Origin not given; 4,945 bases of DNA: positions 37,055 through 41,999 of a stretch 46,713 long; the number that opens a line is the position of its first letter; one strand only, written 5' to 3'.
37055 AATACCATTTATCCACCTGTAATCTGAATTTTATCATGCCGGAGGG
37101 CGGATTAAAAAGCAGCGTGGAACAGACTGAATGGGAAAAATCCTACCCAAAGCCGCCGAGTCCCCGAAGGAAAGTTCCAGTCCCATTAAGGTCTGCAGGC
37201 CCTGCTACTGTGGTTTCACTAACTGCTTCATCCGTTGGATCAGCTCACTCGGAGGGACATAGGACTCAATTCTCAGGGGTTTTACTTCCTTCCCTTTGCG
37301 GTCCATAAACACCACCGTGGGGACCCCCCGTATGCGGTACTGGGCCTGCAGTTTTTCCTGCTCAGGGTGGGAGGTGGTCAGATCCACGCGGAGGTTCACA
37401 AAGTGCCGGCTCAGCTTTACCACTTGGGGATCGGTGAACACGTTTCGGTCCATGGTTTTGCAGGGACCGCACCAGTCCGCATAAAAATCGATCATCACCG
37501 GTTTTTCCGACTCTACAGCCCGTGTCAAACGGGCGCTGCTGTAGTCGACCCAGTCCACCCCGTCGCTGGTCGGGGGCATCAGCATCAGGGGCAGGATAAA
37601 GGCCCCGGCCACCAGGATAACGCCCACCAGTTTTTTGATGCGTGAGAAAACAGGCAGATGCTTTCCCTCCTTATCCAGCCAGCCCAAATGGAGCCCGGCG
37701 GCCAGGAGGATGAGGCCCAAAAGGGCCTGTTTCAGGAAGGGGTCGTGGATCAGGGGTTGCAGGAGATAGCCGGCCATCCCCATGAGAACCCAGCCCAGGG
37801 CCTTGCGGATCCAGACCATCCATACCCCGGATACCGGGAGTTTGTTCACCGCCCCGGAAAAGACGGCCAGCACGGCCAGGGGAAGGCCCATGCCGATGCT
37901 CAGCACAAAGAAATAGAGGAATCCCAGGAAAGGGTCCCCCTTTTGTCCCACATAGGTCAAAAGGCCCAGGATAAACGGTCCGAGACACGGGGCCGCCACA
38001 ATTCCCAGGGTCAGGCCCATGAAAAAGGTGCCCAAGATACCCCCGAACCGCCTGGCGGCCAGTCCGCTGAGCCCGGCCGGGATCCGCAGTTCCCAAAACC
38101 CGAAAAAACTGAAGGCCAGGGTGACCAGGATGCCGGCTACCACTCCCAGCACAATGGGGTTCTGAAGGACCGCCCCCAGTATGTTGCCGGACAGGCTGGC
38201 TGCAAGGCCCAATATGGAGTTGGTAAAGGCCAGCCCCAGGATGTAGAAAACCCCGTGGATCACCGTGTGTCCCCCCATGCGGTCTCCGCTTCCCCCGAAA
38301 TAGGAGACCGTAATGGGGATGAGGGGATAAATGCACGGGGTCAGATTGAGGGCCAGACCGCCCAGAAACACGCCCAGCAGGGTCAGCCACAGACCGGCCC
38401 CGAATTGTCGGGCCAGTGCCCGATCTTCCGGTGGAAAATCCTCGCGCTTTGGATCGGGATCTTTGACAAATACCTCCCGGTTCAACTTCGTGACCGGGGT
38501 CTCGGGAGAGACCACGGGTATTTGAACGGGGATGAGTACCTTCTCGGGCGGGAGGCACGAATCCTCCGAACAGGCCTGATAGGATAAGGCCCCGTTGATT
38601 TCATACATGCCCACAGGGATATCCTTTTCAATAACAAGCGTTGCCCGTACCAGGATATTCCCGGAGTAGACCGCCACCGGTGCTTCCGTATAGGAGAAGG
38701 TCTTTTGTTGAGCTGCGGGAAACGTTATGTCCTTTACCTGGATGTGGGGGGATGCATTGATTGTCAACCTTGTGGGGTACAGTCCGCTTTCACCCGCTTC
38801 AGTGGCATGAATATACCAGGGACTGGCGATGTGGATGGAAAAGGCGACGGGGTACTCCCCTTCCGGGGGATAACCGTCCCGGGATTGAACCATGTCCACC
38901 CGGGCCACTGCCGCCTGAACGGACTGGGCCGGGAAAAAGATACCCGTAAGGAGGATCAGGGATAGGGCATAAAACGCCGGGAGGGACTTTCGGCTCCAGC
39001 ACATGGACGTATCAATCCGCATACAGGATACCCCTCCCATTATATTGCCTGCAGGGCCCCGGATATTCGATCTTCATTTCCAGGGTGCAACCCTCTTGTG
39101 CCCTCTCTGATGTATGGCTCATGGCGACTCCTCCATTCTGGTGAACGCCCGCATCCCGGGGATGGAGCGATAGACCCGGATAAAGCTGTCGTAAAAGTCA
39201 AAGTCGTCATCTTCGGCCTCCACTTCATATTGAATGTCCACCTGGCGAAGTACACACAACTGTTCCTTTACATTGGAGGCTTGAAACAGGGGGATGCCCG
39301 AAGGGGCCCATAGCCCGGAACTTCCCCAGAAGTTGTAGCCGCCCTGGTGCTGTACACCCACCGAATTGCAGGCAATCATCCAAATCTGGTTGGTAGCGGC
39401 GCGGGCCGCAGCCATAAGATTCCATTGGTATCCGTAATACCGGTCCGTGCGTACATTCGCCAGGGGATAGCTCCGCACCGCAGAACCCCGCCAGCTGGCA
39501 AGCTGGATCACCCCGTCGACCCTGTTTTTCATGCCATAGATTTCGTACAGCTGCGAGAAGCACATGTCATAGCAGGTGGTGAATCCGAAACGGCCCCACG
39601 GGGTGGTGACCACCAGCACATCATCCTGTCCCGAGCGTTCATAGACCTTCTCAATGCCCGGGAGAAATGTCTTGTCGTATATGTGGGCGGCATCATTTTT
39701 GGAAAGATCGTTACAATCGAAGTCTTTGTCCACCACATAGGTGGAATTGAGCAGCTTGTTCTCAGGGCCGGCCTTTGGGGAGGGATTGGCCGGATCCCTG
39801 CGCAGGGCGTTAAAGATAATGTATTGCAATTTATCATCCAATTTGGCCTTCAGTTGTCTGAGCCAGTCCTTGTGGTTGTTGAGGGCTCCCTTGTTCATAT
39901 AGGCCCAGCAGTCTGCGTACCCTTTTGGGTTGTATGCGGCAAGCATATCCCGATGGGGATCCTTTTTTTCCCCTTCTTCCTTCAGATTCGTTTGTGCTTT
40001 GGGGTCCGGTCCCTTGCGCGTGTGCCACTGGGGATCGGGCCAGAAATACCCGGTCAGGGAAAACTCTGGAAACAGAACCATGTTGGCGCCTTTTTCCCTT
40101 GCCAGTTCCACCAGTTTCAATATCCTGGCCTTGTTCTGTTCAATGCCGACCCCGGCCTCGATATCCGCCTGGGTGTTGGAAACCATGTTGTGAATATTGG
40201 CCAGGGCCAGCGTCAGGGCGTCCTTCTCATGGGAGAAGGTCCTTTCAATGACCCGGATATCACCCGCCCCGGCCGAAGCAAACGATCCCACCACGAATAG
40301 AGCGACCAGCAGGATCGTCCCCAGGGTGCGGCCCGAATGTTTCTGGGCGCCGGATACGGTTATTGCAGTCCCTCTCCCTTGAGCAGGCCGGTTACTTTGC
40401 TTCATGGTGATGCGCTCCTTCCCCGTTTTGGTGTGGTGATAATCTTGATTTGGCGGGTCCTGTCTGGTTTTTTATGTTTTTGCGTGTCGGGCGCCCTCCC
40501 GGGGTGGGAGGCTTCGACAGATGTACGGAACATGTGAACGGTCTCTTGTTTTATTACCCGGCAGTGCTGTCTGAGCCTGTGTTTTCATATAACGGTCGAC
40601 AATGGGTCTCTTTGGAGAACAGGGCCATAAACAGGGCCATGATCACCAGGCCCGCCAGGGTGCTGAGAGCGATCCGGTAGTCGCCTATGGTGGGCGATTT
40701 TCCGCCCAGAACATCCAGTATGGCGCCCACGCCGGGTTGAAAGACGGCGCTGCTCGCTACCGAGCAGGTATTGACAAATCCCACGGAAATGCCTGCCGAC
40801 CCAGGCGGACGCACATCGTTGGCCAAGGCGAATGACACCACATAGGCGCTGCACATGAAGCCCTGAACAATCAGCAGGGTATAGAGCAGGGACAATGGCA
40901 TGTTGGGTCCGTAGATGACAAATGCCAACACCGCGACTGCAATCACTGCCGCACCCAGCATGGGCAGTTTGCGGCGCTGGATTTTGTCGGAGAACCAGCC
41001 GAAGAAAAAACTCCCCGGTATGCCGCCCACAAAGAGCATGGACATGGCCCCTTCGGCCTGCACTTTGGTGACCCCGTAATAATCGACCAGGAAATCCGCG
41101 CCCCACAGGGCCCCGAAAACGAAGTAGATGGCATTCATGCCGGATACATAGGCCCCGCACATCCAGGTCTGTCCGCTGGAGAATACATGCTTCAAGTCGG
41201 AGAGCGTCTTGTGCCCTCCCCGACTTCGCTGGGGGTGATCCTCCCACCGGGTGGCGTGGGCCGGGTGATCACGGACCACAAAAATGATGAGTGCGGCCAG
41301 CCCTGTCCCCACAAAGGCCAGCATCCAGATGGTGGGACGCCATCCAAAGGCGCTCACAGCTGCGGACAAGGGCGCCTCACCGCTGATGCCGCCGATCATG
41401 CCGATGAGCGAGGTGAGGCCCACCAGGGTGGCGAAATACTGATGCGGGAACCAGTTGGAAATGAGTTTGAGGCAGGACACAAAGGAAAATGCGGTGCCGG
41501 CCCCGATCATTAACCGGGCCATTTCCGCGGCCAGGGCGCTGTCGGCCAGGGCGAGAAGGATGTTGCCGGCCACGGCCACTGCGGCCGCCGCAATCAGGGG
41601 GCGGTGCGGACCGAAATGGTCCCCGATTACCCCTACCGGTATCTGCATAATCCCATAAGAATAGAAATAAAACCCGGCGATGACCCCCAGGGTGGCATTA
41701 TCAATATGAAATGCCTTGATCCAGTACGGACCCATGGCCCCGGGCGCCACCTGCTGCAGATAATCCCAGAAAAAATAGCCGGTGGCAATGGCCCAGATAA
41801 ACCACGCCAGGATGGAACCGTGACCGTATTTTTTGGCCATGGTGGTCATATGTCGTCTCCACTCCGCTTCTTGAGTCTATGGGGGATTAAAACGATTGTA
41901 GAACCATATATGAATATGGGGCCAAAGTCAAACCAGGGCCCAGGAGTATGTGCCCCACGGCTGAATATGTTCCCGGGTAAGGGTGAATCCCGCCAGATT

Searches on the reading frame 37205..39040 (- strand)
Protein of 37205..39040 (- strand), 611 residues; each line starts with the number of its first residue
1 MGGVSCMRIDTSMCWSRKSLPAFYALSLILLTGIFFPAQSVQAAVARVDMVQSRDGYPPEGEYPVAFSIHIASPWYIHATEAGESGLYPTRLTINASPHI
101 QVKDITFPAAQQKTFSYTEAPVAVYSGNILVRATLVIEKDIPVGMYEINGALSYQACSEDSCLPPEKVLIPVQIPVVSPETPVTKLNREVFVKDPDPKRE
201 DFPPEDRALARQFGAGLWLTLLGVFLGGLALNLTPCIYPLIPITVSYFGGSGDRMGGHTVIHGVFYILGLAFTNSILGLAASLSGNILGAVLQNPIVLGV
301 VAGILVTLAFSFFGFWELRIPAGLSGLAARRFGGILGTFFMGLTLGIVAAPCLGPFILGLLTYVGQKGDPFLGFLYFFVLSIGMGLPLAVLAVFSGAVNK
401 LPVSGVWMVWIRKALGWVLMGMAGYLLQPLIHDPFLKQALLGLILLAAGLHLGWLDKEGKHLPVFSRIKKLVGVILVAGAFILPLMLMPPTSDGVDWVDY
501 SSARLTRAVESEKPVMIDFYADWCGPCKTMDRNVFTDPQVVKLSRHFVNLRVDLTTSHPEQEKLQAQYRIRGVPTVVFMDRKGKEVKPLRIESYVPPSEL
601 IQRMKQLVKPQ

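Call 90: search_protein_families(library=pfam, proteins=[window:37205-39040:-], max_evalue=0.00001)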
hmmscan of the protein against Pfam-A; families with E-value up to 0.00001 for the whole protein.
window:37205-39040:- (611 aa): 6 families
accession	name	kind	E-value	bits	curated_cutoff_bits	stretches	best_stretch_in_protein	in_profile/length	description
PF02683.22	DsbD_TM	-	6.5e-43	147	27.1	1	218-431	2-219/219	Cytochrome C biogenesis protein transmembrane domain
PF13899.12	Thioredoxin_7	-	2.1e-18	66.7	27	1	496-580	1-82/83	Thioredoxin-like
PF13098.12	Thioredoxin_2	-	5.3e-16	59.3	27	1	510-603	3-103/104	Thioredoxin-like domain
PF00085.26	Thioredoxin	-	6.8e-12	45.7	23.5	1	506-587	11-86/103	Thioredoxin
PF03190.21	Thioredox_DsbH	-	1.8e-10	41.4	27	1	492-602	17-129/163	Protein of unknown function, DUF255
PF11412.14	DsbD_N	-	7.4e-08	32.9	25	1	64-171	21-116/119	Thiol:disulfide interchange protein DsbD, N-terminal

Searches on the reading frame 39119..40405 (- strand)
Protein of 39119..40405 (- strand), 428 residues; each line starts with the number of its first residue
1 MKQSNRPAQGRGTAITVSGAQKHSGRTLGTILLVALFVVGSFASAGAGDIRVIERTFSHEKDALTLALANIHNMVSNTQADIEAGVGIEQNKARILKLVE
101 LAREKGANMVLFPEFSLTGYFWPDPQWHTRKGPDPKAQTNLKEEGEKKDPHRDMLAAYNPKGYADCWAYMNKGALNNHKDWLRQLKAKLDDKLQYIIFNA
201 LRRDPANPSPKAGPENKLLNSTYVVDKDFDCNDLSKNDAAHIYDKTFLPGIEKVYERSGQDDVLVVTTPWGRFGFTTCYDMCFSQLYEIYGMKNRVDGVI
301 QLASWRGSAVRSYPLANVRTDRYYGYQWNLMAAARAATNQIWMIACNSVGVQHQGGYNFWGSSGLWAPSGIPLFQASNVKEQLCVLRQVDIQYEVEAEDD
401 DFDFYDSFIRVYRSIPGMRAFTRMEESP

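Call 90: search_protein_families(library=pfam, proteins=[window:39119-40405:-], max_evalue=0.00001)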
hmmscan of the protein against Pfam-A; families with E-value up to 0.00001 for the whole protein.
window:39119-40405:- (428 aa): 1 family
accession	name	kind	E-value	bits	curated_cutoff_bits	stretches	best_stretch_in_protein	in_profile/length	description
PF00795.27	CN_hydrolase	-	1.2e-23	84.3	23.2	1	89-385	15-243/256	Carbon-nitrogen hydrolase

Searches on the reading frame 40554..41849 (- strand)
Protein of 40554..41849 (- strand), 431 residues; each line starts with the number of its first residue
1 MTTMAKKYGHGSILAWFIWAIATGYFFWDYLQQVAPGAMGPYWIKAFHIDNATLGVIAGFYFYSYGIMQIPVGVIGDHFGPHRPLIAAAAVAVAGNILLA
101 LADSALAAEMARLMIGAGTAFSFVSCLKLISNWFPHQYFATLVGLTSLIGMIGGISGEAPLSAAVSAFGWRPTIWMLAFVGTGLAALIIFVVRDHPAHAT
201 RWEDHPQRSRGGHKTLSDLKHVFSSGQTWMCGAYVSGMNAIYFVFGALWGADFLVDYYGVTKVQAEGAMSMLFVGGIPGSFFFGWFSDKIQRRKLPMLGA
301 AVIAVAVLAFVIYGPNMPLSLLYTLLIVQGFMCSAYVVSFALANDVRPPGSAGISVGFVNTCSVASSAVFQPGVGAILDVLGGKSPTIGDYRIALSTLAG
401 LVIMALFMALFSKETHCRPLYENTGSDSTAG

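Call 90: search_protein_families(library=pfam, proteins=[window:40554-41849:-], max_evalue=0.00001)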
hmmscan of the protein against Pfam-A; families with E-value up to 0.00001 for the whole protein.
window:40554-41849:- (431 aa): 1 family
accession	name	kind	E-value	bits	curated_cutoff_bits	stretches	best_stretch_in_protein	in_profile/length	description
PF07690.21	MFS_1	-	1.9e-46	159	33.4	2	24-369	4-345/347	Major Facilitator Superfamily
